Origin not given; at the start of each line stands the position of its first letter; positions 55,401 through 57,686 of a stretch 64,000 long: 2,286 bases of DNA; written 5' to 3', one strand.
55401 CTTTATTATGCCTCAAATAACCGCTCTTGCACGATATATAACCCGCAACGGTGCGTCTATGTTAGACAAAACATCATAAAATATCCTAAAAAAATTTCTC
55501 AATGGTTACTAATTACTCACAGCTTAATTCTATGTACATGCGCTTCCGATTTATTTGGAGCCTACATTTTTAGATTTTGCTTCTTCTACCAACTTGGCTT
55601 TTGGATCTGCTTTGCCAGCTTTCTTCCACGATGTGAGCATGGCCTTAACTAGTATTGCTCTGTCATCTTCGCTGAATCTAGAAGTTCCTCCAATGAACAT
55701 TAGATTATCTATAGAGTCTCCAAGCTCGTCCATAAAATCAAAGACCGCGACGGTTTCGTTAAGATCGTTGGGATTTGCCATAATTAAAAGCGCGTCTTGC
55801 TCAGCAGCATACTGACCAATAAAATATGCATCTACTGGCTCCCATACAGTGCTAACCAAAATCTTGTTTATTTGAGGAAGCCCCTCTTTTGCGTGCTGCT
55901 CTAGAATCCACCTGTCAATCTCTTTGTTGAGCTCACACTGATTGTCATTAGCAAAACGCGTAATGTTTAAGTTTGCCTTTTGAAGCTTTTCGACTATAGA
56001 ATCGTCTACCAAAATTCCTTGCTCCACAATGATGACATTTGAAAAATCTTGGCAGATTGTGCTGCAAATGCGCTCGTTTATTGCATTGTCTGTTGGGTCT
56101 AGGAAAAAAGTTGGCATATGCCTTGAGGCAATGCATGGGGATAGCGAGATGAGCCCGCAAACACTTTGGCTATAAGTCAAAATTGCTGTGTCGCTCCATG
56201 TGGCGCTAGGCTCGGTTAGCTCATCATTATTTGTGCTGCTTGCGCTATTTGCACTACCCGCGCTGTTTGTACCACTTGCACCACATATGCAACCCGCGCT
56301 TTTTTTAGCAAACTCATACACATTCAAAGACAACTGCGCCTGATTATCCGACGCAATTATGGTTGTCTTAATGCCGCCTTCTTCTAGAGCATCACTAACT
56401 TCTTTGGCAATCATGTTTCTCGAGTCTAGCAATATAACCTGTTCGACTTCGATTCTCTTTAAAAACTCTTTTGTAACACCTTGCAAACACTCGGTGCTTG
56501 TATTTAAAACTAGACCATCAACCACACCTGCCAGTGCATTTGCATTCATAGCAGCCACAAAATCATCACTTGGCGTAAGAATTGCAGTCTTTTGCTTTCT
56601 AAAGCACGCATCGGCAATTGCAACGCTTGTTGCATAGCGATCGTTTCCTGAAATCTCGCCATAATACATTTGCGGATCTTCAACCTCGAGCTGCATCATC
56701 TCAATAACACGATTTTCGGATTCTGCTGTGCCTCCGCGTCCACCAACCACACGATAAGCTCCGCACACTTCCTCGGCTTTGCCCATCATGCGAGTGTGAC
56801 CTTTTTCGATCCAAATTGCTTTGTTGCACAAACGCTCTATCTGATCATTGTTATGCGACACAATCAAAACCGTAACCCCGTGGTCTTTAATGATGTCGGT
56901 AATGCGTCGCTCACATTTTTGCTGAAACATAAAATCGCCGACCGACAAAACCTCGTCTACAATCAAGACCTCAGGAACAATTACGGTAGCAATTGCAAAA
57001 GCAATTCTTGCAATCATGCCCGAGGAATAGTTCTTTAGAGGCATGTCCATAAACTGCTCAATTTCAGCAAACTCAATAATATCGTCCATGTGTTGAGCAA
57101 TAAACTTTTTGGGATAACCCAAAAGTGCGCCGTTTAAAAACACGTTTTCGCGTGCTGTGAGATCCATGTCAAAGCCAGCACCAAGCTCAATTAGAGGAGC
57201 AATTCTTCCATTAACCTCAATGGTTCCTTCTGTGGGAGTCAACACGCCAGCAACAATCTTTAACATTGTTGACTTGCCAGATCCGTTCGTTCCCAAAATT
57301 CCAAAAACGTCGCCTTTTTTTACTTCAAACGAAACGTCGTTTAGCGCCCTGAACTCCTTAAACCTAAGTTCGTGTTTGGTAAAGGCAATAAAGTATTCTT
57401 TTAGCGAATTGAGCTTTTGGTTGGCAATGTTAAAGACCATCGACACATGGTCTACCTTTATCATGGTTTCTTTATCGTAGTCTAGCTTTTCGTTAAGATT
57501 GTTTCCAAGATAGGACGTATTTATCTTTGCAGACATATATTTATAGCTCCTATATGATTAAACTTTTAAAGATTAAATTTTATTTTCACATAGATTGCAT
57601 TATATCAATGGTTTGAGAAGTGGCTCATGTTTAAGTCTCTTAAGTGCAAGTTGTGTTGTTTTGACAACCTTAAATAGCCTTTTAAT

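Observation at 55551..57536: Exporter ATPase (TagH/Wzt type) fused to a triple CWB2 module that appears to be cytoplasmic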

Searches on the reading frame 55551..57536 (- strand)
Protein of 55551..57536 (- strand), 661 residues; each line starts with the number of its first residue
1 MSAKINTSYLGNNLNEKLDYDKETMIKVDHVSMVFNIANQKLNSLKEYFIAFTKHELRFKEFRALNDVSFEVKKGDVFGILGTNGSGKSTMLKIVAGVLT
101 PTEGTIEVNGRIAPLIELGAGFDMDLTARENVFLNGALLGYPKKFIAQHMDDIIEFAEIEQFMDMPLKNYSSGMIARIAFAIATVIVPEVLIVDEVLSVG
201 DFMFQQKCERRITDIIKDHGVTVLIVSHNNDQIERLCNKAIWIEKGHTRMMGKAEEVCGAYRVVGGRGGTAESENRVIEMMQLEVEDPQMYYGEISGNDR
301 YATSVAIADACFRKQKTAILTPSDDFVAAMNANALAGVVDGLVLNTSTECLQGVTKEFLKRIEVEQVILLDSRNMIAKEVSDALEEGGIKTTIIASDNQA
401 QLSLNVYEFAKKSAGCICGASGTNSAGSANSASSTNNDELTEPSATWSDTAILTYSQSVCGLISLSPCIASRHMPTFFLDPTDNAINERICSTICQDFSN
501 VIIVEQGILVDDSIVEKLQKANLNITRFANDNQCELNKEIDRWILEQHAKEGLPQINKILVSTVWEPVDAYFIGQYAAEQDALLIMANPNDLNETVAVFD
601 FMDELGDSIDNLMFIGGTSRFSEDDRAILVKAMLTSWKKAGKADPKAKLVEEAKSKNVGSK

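Call 3: search_protein_families(library=pfam, proteins=[window:55551-57536:-], max_evalue=1)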
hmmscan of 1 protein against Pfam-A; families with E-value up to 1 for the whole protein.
window:55551-57536:- (661 aa): 9 families
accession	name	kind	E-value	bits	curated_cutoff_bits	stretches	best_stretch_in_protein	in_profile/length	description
PF00005.33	ABC_tran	-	2.5e-20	73.9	25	1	65-196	1-135/137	ABC transporter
PF04122.17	CW_binding_2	-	1.8e-09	38.4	24.9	2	295-380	2-72/73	Cell wall binding domain 2 (CWB2)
PF13555.12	AAA_29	-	5.1e-05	23.4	27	1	67-109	14-55/61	P-loop containing region of AAA domain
PF13476.12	AAA_23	-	0.00021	22.4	27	1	57-100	2-44/201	AAA domain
PF02463.25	SMC_N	-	0.002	18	40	1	56-99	4-48/220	RecF/RecN/SMC N terminal domain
PF13207.12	AAA_17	-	0.003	18.3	27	0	337-374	74-112/136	AAA domain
PF25199.1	nSTAND_NTPase5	-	0.012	15.9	34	1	72-99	38-65/145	Novel STAND NTPase 5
PF13604.12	AAA_30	-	0.21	11.8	27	0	76-106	18-49/191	AAA domain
PF13304.12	AAA_21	-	0.45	11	27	0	78-97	2-21/304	AAA domain, putative AbiEii toxin, Type IV TA system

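Call 4: search_protein_families(library=ncbifam, proteins=[window:55551-57536:-], max_evalue=0.1)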
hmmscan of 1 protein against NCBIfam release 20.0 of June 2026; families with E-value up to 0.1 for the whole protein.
window:55551-57536:- (661 aa): 192 families (the best 25 are shown)
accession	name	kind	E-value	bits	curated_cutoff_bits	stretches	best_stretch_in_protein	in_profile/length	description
NF010065.0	PRK13545.1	equivalog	2.1e-61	208.2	538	1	26-262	5-235/549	teichoic acids export protein ATP-binding subunit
NF050108.1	galactan_ABC_ATP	equivalog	2.8e-59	200.3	400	1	26-262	1-241/244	galactan export ABC transporter ATP-binding subunit Wzt/RfbE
NF010066.0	PRK13546.1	equivalog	1.5e-53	181.9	320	1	25-261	4-234/264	teichoic acids export ABC transporter ATP-binding subunit TagH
TIGR01188.1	drrA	subfamily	4.2e-37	128.1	312.45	1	58-257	2-211/302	daunorubicin resistance ABC transporter, ATP-binding protein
NF010060.0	PRK13537.1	equivalog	1.5e-28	99.6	521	1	47-256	13-232/314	nodulation factor ABC transporter ATP-binding protein NodI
NF010059.0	PRK13536.1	equivalog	2.5e-28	98.8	549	1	25-257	20-261/342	nodulation factor ABC transporter ATP-binding protein NodI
NF033858.1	ABC2_perm_RbbA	equivalog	6.8e-28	97.1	1050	1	38-257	255-484/909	ribosome-associated ATPase/putative transporter RbbA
TIGR03740.1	galliderm_ABC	subfamily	9.2e-28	97.4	309.75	1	58-254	9-208/223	lantibiotic protection ABC transporter ATP-binding subunit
NF040933.2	ABC_arch_GlcV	equivalog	4.3e-27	94.9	450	2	137-258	109-230/357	glucose ABC transporter ATP-binding protein GlcV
TIGR04521.1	ECF_ATPase_2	equivalog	1.4e-26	93.2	330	2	60-111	16-67/279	energy-coupling factor transporter ATPase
TIGR04520.1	ECF_ATPase_1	equivalog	6.2e-26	91.4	315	2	60-110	13-63/269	energy-coupling factor transporter ATPase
TIGR01288.1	nodI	equivalog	2.5e-25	89.1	424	1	64-256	19-221/303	nodulation factor ABC transporter ATP-binding protein NodI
TIGR00968.1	3a0106s01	subfamily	2.9e-24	85.9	342.75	1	56-258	7-219/237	sulfate ABC transporter ATP-binding protein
TIGR03864.1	PQQ_ABC_ATP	hypoth_equivalog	4e-24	85.4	302.25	1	56-261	8-223/236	ABC transporter, ATP-binding subunit, PQQ-dependent alcohol dehydrogenase system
NF040840.2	tungstate_WtpC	equivalog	3.2e-23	82.6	440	1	58-257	10-218/347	tungstate ABC transporter ATP-binding protein WtpC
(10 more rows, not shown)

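Call 8: find_homologous_proteins(query=window:55551-57536:-, max_evalue=0.00001)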
Query window:55551-57536:- (661 aa): 6416 proteins with E <= 0.00001 among 8000 candidates; the best 120 are listed.
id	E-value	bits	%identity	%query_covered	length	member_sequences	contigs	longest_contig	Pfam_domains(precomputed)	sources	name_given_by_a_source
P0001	0.0e+0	1436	98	100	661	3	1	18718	PF04122.18,PF00005.34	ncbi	-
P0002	0.0e+0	1238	85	99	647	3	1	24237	PF04122.18,PF00005.34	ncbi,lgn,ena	-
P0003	0.0e+0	1018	71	98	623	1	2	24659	PF04122.18,PF00005.34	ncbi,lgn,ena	-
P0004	2.5e-285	966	68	99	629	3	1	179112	PF04122.18,PF00005.34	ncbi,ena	-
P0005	1.1e-252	858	61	99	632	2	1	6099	PF04122.18,PF00005.34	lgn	-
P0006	5.5e-240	816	58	98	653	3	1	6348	PF04122.18,PF00005.34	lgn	-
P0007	1.4e-230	785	57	96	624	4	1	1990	PF04122.18,PF00005.34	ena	-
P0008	9.9e-211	720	54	97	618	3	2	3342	PF00005.34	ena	-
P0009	8.8e-204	697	52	96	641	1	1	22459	PF04122.18,PF00005.34,PF13555.13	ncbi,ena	-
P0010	4.8e-201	688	50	96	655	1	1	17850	PF04122.18,PF00005.34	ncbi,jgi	ncbi:MAG: ATP-binding cassette domain-containing protein [Coriobacteriales bacterium]|jgi:ABC-2 type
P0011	2.6e-196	672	50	97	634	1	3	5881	PF04122.18,PF00005.34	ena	-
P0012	9.5e-194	664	50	96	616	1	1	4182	PF04122.18,PF00005.34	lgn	-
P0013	5.5e-193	661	50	97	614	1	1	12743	PF04122.18,PF00005.34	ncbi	-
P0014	2.5e-190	652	50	97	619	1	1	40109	PF04122.18,PF00005.34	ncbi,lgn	-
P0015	2.1e-181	623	48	97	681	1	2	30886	PF04122.18,PF00005.34,PF13555.13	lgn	-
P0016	2.9e-178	613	45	99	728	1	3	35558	PF04122.18,PF00005.34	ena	-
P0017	2.2e-177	610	47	97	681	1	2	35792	PF04122.18,PF00005.34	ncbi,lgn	-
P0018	3.4e-174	599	47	96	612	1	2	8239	PF04122.18,PF00005.34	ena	-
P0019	1.1e-173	597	47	96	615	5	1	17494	PF04122.18,PF00005.34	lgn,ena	-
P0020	3.4e-173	596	45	97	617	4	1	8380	PF04122.18,PF00005.34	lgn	-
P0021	2.7e-172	593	46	93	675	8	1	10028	PF04122.18,PF00005.34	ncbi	-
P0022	1.5e-171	590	45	96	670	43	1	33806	PF04122.18,PF00005.34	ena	-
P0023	2.0e-171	590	46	96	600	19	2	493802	PF04122.18,PF00005.34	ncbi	-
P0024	2.2e-171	590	46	96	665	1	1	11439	PF04122.18,PF00005.34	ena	-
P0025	4.0e-171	589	46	96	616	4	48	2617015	PF04122.18,PF00005.34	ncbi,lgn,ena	-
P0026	6.4e-171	588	47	97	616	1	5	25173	PF04122.18,PF00005.34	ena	-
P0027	7.1e-171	588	47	94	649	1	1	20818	PF04122.18,PF00005.34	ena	-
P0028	9.9e-171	588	46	99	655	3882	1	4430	PF04122.18,PF00005.34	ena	-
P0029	1.1e-170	588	46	96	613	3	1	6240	PF04122.18,PF00005.34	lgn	-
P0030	1.2e-170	587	45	96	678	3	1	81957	PF04122.18,PF00005.34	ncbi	-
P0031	1.8e-170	587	47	96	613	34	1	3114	PF04122.18,PF00005.34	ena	-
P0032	1.8e-170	587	47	96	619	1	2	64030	PF04122.18,PF00005.34,PF13476.13,PF13555.13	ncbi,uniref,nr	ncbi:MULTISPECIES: ATP-binding cassette domain-containing protein [unclassified Adlercreutzia]|unire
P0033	2.4e-170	586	46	96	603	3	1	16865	PF04122.18,PF00005.34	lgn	-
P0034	3.6e-170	586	47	97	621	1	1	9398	PF04122.18,PF00005.34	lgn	-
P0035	5.3e-169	582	46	96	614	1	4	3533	PF04122.18,PF00005.34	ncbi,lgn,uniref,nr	ncbi:ATP-binding cassette domain-containing protein [Gordonibacter massiliensis (ex Traore et al. 20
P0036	1.0e-168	581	47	96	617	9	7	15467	PF04122.18,PF00005.34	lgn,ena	-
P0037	1.0e-168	581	46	97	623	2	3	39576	PF04122.18,PF00005.34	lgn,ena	-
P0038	1.1e-168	581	45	93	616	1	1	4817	PF04122.18,PF00005.34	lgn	-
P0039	2.1e-168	580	47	97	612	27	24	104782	PF04122.18,PF00005.34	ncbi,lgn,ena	-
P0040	2.1e-168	580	46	97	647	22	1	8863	PF04122.18,PF00005.34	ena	-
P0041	2.7e-168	580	46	97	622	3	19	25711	PF04122.18,PF00005.34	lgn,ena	-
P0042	3.3e-168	579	47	94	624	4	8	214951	PF04122.18,PF00005.34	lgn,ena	-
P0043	1.1e-167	578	44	97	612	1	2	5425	PF04122.18,PF00005.34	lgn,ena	-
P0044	1.6e-167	577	46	93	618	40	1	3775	PF04122.18,PF00005.34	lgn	-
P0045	3.6e-167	576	46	93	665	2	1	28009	PF04122.18,PF00005.34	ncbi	-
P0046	3.8e-167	576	46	94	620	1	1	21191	PF04122.18,PF00005.34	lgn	-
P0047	5.0e-167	575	46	98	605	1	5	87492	PF04122.18,PF00005.34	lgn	-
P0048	6.8e-167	575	46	98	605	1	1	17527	PF04122.18,PF00005.34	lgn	-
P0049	1.0e-166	574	46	98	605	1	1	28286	PF04122.18,PF00005.34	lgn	-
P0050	1.3e-166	574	46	98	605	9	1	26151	PF04122.18,PF00005.34,PF13476.13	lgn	-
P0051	1.5e-166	574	44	96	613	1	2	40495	PF04122.18,PF00005.34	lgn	-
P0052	1.6e-166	574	46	98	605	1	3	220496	PF04122.18,PF00005.34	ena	-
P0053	1.9e-166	574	46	98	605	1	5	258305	PF04122.18,PF00005.34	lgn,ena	-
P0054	2.2e-166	573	46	98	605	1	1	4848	PF04122.18,PF00005.34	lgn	-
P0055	2.5e-166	573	46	98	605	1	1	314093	PF04122.18,PF00005.34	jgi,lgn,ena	-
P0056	2.5e-166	573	46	98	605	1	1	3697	PF04122.18,PF00005.34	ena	-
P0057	2.6e-166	573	46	98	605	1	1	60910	PF04122.18,PF00005.34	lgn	-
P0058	2.7e-166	573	46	98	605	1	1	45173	PF04122.18,PF00005.34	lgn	-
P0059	2.8e-166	573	47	93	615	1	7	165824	PF04122.18,PF00005.34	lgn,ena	-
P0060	2.9e-166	573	46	98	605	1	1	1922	PF04122.18,PF00005.34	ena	-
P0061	3.0e-166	573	46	98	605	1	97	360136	PF04122.18,PF00005.34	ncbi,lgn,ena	-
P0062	3.8e-166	573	46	98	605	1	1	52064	PF04122.18,PF00005.34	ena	-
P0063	3.9e-166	572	46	98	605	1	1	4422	PF04122.18,PF00005.34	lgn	-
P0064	4.1e-166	572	46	98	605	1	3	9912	PF04122.18,PF00005.34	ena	-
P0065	4.1e-166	572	45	96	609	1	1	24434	PF04122.18,PF00005.34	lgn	-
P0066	4.3e-166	572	45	95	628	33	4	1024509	PF04122.18,PF00005.34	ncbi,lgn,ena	-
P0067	4.8e-166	572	46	98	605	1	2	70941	PF04122.18,PF00005.34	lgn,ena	-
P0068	6.0e-166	572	46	98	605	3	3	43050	PF04122.18,PF00005.34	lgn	-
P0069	8.0e-166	571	46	95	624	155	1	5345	PF04122.18,PF00005.34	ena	-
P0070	8.3e-166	571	45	96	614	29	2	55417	PF04122.18,PF00005.34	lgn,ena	-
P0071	9.7e-166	571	46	98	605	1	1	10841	PF04122.18,PF00005.34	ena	-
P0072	1.8e-165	570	46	93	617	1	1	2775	PF04122.18,PF00005.34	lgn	-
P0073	2.2e-165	570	45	97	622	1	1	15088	PF04122.18,PF00005.34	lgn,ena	-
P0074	2.5e-165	570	46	94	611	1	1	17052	PF04122.18,PF00005.34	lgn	-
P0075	2.5e-165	570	46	98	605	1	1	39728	PF04122.18,PF00005.34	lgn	-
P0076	2.6e-165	570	45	97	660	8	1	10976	PF04122.18,PF00005.34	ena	-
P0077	3.5e-165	569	46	98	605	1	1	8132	PF04122.18,PF00005.34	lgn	-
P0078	3.6e-165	569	45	97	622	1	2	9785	PF04122.18,PF00005.34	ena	-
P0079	5.0e-165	569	45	96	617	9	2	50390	PF04122.18,PF00005.34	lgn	-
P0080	7.5e-165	568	45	96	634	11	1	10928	PF04122.18,PF00005.34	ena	-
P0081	8.7e-165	568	46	96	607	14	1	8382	PF04122.18,PF00005.34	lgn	-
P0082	9.5e-165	568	46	98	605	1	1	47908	PF04122.18,PF00005.34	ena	-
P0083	1.6e-164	567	44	99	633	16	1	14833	PF04122.18,PF00005.34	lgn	-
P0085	3.0e-164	566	44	97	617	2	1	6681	PF04122.18,PF00005.34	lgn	-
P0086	3.5e-164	566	45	93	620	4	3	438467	PF04122.18,PF00005.34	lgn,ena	-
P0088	4.2e-164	566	47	96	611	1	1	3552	PF04122.18,PF00005.34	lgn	-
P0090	5.1e-164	565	45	97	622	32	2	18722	PF04122.18,PF00005.34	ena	-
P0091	6.2e-164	565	44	97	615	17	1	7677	PF04122.18,PF00005.34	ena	-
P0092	6.7e-164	565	45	96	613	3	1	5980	PF04122.18,PF00005.34,PF02463.26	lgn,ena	-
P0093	7.0e-164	565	46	96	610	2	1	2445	PF04122.18,PF00005.34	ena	-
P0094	7.9e-164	565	45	95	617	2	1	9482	PF04122.18,PF00005.34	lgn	-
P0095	1.0e-163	564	46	96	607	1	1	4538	PF04122.18,PF00005.34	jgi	jgi:ABC-2 type transport system ATP-binding protein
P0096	1.2e-163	564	46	96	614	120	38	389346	PF04122.18,PF00005.34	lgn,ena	-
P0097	1.5e-163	564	46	94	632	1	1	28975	PF04122.18,PF00005.34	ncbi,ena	-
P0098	1.5e-163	564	46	96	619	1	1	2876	PF04122.18,PF00005.34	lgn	-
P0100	2.3e-163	563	44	96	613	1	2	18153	PF04122.18,PF00005.34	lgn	-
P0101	2.4e-163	563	46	96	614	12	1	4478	PF04122.18,PF00005.34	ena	-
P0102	3.1e-163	563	47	93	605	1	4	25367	PF04122.18,PF00005.34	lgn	-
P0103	1.2e-162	561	44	96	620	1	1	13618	PF04122.18,PF00005.34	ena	-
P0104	1.5e-162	561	44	97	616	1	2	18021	PF04122.18,PF00005.34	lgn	-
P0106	2.1e-162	560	43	96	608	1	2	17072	PF04122.18,PF00005.34,PF13476.13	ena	-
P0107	2.5e-162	560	46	96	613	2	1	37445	PF04122.18,PF00005.34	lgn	-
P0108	2.7e-162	560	44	97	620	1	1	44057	PF04122.18,PF00005.34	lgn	-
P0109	3.8e-162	559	45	96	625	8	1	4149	PF04122.18,PF00005.34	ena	-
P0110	3.8e-162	559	47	96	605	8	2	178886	PF04122.18,PF00005.34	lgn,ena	-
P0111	4.0e-162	559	45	96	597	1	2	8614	PF04122.18,PF00005.34,PF13476.13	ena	-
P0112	4.0e-162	559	44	95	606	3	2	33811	PF04122.18,PF00005.34,PF13555.13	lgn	-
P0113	4.1e-162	559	45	94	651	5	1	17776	PF04122.18,PF00005.34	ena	-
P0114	4.2e-162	559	44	94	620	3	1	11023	PF04122.18,PF00005.34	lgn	-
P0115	4.3e-162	559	44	94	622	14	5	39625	PF04122.18,PF00005.34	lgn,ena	-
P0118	9.2e-162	558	44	95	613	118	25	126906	PF04122.18,PF00005.34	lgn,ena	-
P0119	1.1e-161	558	45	96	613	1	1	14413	PF04122.18,PF00005.34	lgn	-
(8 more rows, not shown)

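Call 12: find_encoding_contigs(protein=P0025, flank=10000, max_places=2)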
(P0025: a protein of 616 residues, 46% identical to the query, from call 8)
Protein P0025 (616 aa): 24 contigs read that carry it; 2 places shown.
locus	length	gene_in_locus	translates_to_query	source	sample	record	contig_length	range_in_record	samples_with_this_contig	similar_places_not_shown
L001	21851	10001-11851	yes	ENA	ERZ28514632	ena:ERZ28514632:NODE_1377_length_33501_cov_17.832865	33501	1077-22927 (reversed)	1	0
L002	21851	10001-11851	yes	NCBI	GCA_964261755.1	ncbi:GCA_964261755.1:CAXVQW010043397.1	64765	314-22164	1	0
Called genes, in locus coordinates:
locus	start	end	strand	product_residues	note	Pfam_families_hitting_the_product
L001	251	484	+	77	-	PF01797:Y1_Tnp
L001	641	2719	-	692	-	PF20176:DUF6541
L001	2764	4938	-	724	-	PF00535:Glycos_transf_2, PF10111:Glyco_tranf_2_2 (weak), PF13641:Glyco_tranf_2_3 (weak), PF00535:Glycos_transf_2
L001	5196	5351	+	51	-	-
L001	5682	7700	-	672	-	PF01183:Glyco_hydro_25, PF14200:RicinB_lectin_2, PF00652:Ricin_B_lectin, PF14200:RicinB_lectin_2, PF00652:Ricin_B_lectin, PF14200:RicinB_lectin_2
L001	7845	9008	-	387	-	PF04991:LicD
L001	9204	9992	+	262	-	PF01061:ABC2_membrane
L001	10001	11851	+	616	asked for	PF00005:ABC_tran, PF04122:CW_binding_2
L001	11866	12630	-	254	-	PF00483:NTP_transferase, PF12804:NTP_transf_3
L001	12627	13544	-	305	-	PF01633:Choline_kinase, PF01636:APH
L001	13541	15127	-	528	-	PF02028:BCCT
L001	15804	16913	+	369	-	PF00535:Glycos_transf_2, PF10111:Glyco_tranf_2_2, PF13641:Glyco_tranf_2_3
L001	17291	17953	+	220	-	-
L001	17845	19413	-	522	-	PF09820:AAA-ATPase_like, PF08011:PDDEXK_9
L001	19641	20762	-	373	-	PF13450:NAD_binding_8, PF03275:GLF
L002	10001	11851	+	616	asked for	PF00005:ABC_tran, PF04122:CW_binding_2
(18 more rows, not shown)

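Call 13: find_encoding_contigs(protein=P0004, flank=10000, max_places=2)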
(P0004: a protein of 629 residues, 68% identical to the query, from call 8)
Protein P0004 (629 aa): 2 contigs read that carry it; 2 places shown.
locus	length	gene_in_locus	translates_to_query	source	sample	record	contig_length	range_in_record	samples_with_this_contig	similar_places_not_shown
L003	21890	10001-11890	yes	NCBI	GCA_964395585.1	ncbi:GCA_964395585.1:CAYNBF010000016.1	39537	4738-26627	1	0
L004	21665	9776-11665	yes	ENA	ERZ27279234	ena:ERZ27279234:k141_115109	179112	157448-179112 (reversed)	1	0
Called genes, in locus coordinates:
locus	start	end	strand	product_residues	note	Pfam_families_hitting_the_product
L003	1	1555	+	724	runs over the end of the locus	PF18676:MBG_2 (weak)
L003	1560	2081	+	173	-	-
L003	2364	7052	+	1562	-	PF00480:ROK (faint), PF01869:BcrAD_BadFG, PF09989:DUF2229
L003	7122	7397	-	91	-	PF13740:ACT_6, PF01842:ACT (weak)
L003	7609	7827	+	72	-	PF06107:DUF951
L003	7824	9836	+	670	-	PF01171:ATP_bind_3, PF11734:TilS_C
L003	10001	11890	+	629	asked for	PF00005:ABC_tran, PF04122:CW_binding_2 (faint)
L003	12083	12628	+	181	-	PF00156:Pribosyltran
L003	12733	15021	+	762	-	PF06480:FtsH_ext, PF00004:AAA, PF07728:AAA_5 (weak), PF17862:AAA_lid_3, PF01434:Peptidase_M41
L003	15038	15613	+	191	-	PF01227:GTP_cyclohydroI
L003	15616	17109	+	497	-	PF00809:Pterin_bind, PF01288:HPPK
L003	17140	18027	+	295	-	PF02548:Pantoate_transf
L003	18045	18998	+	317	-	PF00590:TP_methylase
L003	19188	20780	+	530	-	PF00133:tRNA-synt_1, PF01406:tRNA-synt_1e, PF01921:tRNA-synt_1f (faint), PF09334:tRNA-synt_1g, PF00133:tRNA-synt_1, PF19303:Anticodon_3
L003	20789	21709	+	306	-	PF01026:TatD_DNase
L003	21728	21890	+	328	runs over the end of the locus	PF03358:FMN_red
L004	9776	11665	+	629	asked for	PF00005:ABC_tran, PF04122:CW_binding_2 (faint)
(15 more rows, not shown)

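Call 19: find_encoding_contigs(protein=P0001, flank=10000, max_places=2)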
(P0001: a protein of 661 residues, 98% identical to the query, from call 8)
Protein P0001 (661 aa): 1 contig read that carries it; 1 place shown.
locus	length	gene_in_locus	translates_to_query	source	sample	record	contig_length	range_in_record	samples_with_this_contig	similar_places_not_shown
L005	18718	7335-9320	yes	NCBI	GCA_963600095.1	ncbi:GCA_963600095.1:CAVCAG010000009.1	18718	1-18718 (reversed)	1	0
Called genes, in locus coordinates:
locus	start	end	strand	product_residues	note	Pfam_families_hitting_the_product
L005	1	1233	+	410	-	?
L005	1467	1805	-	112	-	PF00543:P-II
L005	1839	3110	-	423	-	PF00909:Ammonium_transp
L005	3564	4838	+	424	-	PF13173:AAA_14, PF13635:DUF4143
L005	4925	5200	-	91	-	PF13740:ACT_6, PF01842:ACT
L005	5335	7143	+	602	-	PF01171:ATP_bind_3, PF11734:TilS_C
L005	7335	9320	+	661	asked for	PF00005:ABC_tran, PF04122:CW_binding_2 (faint)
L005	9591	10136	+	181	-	PF00156:Pribosyltran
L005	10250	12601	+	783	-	PF06480:FtsH_ext (weak), PF00004:AAA, PF07728:AAA_5 (faint), PF17862:AAA_lid_3, PF01434:Peptidase_M41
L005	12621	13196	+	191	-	PF01227:GTP_cyclohydroI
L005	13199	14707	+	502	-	PF00809:Pterin_bind, PF01288:HPPK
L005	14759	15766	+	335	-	PF00590:TP_methylase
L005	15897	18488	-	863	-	PF00122:E1-E2_ATPase, PF00702:Hydrolase, PF08282:Hydrolase_3 (faint)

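Call 20: find_encoding_contigs(protein=P0009, flank=8000, max_places=1)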
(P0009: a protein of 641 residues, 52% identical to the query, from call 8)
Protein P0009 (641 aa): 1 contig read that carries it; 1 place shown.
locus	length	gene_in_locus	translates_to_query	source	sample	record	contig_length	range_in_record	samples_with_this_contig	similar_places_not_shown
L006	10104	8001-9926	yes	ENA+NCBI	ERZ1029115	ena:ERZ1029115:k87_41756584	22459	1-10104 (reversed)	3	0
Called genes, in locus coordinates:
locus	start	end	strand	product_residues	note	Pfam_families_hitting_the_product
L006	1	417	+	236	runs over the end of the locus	PF00440:TetR_N, PF14278:TetR_C_8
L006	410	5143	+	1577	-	PF01869:BcrAD_BadFG, PF09989:DUF2229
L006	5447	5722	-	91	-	PF13740:ACT_6, PF01842:ACT (weak)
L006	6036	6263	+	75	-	PF06107:DUF951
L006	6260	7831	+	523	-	PF01171:ATP_bind_3, PF11734:TilS_C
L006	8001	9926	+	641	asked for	PF13555:AAA_29 (weak), PF00005:ABC_tran, PF04122:CW_binding_2 (faint)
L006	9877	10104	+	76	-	?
